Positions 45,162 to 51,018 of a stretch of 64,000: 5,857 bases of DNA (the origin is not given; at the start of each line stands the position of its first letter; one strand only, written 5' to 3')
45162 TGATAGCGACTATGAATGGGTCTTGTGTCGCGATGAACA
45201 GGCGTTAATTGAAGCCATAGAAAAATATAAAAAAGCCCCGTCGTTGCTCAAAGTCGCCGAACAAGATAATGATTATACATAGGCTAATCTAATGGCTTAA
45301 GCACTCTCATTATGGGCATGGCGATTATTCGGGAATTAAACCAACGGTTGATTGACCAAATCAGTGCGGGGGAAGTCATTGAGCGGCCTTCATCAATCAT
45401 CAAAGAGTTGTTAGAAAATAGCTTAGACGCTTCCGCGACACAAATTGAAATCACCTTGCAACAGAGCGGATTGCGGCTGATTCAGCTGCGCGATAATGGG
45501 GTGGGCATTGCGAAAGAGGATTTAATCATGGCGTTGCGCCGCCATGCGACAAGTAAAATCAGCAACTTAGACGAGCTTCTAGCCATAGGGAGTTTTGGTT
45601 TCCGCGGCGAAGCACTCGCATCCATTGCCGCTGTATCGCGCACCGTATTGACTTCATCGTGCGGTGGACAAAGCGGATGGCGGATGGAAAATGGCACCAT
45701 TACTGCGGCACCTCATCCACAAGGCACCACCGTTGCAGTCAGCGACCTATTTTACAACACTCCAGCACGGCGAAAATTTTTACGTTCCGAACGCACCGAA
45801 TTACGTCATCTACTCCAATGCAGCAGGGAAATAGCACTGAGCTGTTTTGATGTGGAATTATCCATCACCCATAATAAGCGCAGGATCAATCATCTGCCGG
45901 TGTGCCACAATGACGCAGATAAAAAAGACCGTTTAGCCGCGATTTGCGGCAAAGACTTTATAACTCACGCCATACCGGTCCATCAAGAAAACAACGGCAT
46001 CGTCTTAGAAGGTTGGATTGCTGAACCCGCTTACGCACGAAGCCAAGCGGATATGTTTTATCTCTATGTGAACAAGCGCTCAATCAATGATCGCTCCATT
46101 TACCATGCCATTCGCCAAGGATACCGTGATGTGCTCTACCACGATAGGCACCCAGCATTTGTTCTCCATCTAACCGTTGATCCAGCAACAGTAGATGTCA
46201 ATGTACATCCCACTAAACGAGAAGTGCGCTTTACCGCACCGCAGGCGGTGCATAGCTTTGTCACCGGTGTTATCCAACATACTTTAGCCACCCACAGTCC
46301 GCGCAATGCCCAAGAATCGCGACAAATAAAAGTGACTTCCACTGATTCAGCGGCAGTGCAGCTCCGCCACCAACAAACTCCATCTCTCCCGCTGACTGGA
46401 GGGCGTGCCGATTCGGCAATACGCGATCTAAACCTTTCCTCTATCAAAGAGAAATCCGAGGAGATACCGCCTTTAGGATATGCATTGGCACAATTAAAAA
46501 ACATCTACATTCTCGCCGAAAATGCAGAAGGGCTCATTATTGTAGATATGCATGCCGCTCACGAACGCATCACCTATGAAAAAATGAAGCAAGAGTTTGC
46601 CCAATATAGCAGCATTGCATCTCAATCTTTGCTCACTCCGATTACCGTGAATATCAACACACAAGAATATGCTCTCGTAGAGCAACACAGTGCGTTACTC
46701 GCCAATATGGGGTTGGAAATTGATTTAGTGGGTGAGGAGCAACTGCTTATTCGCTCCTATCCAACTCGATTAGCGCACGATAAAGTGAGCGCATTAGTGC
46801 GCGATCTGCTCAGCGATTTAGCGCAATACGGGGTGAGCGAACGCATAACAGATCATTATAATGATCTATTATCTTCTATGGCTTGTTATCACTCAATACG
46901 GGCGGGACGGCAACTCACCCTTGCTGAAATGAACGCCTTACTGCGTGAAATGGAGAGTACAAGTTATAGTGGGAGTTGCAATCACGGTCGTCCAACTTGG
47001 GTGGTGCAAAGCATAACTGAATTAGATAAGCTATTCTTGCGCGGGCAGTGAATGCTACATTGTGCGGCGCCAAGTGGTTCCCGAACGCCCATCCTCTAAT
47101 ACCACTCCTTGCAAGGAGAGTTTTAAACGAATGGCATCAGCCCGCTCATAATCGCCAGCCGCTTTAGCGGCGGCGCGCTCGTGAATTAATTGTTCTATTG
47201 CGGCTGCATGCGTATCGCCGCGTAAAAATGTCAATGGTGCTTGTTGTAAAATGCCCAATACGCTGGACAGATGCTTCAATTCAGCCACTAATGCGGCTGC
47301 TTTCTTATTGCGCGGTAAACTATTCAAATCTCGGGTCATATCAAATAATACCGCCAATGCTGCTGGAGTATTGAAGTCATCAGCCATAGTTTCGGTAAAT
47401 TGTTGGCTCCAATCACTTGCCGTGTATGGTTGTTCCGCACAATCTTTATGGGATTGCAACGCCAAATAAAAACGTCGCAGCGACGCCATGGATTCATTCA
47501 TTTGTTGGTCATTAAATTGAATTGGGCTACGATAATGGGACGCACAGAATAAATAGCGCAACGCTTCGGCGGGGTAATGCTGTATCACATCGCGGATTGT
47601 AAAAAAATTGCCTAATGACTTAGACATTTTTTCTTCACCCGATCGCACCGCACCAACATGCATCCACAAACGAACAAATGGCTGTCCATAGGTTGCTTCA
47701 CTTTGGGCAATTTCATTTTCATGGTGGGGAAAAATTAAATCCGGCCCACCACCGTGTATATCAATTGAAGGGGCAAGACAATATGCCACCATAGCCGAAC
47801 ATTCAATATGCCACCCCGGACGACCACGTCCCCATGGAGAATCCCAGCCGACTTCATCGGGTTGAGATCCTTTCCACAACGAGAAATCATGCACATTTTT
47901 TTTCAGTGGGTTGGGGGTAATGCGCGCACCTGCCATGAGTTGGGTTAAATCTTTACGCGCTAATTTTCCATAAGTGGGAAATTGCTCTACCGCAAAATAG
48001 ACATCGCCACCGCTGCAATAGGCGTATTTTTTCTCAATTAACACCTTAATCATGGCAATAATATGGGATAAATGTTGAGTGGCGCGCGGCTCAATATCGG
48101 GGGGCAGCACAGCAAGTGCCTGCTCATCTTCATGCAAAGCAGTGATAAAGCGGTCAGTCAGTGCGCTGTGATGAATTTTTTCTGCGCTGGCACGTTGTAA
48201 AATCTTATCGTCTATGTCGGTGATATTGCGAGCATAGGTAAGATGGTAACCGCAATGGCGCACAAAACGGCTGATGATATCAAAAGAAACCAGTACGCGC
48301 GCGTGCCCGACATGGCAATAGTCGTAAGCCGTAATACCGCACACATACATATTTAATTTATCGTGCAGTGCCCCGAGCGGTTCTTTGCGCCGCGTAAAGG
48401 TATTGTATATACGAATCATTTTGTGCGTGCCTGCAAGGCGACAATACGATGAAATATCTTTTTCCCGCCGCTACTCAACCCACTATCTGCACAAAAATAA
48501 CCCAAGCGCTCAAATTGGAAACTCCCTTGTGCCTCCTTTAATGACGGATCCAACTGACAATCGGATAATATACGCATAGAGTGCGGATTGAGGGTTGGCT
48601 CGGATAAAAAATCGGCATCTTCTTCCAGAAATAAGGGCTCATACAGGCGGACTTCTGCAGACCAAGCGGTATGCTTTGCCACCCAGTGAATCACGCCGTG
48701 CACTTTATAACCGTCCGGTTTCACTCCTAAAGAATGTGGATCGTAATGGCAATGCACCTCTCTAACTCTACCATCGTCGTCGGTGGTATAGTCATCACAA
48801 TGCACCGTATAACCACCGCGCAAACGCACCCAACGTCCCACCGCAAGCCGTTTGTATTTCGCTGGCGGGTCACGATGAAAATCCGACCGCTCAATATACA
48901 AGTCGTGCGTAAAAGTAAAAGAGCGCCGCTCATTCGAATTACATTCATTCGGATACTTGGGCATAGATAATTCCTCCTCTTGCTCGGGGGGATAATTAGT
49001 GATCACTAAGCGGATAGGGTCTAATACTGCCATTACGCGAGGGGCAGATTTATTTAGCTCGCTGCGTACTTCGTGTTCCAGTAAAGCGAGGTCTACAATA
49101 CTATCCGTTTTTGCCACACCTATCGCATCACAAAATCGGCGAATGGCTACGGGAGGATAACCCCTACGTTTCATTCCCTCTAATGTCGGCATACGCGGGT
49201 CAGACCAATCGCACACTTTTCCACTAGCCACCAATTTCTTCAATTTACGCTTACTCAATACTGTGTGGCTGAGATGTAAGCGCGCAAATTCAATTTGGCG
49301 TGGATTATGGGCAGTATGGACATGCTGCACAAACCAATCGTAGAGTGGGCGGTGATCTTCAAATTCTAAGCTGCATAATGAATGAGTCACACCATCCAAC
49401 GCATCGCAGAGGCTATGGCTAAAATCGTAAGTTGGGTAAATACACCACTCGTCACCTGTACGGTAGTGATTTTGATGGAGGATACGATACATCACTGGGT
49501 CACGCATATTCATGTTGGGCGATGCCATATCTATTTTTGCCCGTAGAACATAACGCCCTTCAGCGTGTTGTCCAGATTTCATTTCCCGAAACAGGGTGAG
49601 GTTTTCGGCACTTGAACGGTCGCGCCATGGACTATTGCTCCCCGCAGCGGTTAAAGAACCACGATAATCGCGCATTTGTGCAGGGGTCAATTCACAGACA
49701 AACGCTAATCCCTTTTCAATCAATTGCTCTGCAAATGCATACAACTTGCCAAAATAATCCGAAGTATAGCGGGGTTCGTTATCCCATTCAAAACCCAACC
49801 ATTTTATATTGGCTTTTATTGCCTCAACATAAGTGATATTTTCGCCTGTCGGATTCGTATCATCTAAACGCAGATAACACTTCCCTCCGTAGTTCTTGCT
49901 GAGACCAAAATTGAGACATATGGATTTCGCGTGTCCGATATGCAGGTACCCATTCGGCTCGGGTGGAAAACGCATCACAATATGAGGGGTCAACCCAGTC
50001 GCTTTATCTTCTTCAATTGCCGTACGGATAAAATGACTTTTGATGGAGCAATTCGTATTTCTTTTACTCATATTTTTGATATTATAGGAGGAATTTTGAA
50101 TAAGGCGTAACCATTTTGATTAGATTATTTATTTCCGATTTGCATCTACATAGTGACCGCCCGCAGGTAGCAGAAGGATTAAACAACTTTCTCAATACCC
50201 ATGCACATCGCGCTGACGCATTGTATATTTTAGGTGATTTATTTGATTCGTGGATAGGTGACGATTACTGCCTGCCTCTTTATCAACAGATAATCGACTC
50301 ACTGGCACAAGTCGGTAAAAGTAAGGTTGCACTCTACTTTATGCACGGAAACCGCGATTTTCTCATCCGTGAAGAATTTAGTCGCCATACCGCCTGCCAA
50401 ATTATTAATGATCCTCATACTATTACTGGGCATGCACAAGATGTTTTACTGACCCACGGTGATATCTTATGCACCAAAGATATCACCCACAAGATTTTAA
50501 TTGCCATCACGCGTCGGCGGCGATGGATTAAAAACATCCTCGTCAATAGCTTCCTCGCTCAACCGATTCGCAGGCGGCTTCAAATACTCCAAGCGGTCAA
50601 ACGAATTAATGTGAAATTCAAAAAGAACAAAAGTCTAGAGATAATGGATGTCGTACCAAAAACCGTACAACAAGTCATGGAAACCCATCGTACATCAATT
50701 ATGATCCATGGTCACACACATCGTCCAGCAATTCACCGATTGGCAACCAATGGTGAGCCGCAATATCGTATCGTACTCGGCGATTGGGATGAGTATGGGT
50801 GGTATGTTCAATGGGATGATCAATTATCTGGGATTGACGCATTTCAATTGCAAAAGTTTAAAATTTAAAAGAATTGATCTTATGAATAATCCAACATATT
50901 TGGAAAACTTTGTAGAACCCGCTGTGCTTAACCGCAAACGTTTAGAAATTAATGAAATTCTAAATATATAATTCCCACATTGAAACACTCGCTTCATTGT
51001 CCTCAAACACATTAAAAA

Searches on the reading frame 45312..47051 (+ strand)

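Call 9: search_protein_families(library=pfam, proteins=[window:45312-47051:+], max_evalue=0.01)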
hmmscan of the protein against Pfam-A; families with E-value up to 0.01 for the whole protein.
window:45312-47051:+ (579 aa): 4 families
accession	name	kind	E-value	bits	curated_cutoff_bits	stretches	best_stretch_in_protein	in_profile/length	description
PF08676.16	MutL_C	-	5.1e-43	146.6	25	1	392-535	1-142/142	MutL C terminal dimerisation domain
PF01119.25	DNA_mis_repair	-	2.8e-39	133.8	26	1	209-325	2-118/119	DNA mismatch repair protein, C-terminal domain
PF13589.12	HATPase_c_3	-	2.1e-12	47.7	25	1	28-119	5-96/137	Histidine kinase-, DNA gyrase B-, and HSP90-like ATPase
PF02518.31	HATPase_c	-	3e-07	31.3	26.4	1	24-141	4-103/111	Histidine kinase-, DNA gyrase B-, and HSP90-like ATPase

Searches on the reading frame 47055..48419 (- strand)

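Call 9: search_protein_families(library=pfam, proteins=[window:47055-48419:-], max_evalue=0.01)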
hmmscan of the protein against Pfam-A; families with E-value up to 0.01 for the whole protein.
window:47055-48419:- (454 aa): 6 families
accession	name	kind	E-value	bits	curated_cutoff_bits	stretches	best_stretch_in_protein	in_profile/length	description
PF01406.26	tRNA-synt_1e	-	3.8e-123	411.1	27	1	20-310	8-299/301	tRNA synthetases class I (C) catalytic domain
PF09190.17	DALR_2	-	3.3e-16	60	22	1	340-392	1-57/57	DALR domain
PF09334.17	tRNA-synt_1g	-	1.1e-09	38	20.1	2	260-309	323-373/391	tRNA synthetases class I (M)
PF00133.28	tRNA-synt_1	-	4.1e-07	29.5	22.7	1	224-301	334-412/414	tRNA synthetases class I (I, L, M and V)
PF01921.24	tRNA-synt_1f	-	2.7e-06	27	27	1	260-318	278-336/360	tRNA synthetases class I (K)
PF23493.1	CysS_C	-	4.2e-05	24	23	1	406-451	6-51/51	Cysteinyl-tRNA ligase anticodon binding domain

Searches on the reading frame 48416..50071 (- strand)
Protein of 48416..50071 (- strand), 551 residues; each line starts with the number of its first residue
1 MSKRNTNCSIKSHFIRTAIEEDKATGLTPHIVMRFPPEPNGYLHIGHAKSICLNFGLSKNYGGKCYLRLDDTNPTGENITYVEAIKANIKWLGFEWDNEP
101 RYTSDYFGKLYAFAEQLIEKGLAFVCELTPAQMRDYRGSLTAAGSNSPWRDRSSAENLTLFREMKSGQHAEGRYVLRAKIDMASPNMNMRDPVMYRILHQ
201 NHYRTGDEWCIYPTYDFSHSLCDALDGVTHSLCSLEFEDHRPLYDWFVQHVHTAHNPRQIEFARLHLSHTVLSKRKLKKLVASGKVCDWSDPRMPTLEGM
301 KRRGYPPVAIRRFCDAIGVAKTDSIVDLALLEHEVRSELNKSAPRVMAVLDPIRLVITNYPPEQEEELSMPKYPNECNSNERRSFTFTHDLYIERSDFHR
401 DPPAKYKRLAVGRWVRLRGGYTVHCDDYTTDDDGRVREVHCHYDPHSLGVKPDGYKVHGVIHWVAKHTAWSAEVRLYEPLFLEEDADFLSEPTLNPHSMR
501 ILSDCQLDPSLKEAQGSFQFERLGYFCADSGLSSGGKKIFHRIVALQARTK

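Call 9: search_protein_families(library=pfam, proteins=[window:48416-50071:-], max_evalue=0.01)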
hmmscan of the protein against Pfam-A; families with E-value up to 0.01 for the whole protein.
window:48416-50071:- (551 aa): 3 families
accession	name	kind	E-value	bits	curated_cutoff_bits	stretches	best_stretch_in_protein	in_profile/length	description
PF00749.27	tRNA-synt_1c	-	4.4e-104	348.2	23.4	1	31-325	2-297/314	tRNA synthetases class I (E and Q), catalytic domain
PF03950.23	tRNA-synt_1c_C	-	2.9e-25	88.7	23.9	1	343-444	1-91/91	tRNA synthetases class I (E and Q), anti-codon binding domain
PF20974.2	tRNA-synt_1c_C2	-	3.5e-17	63.3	23.9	1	460-529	1-69/69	tRNA synthetases class I (E and Q), anti-codon binding domain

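Call 75: list_cluster_members(proteins=[window:48416-50071:-, P0001, window:52020-52757:-])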
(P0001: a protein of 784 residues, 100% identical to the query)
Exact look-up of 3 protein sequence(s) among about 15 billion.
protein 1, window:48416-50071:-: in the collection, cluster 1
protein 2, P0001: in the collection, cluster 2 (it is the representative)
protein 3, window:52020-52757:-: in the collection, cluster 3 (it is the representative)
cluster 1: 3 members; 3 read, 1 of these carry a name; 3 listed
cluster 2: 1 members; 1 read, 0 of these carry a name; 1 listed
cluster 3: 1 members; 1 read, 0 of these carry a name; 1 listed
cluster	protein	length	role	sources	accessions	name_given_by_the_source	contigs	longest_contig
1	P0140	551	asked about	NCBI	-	-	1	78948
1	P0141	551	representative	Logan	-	-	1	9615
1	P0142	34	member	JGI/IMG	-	excinuclease ABC subunit C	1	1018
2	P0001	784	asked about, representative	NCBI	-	-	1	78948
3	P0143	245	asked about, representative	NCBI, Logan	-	-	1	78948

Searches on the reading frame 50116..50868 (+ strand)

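Call 9: search_protein_families(library=pfam, proteins=[window:50116-50868:+], max_evalue=0.01)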
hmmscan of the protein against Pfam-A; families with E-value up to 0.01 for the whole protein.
window:50116-50868:+ (250 aa): 2 families
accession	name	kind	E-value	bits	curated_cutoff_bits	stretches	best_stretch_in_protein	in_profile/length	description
PF00149.33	Metallophos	-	2.5e-09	38.3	21.5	1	4-204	4-191/191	Calcineurin-like phosphoesterase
PF12850.12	Metallophos_2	-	2.9e-05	24.6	27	0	3-120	3-91/154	Calcineurin-like phosphoesterase superfamily domain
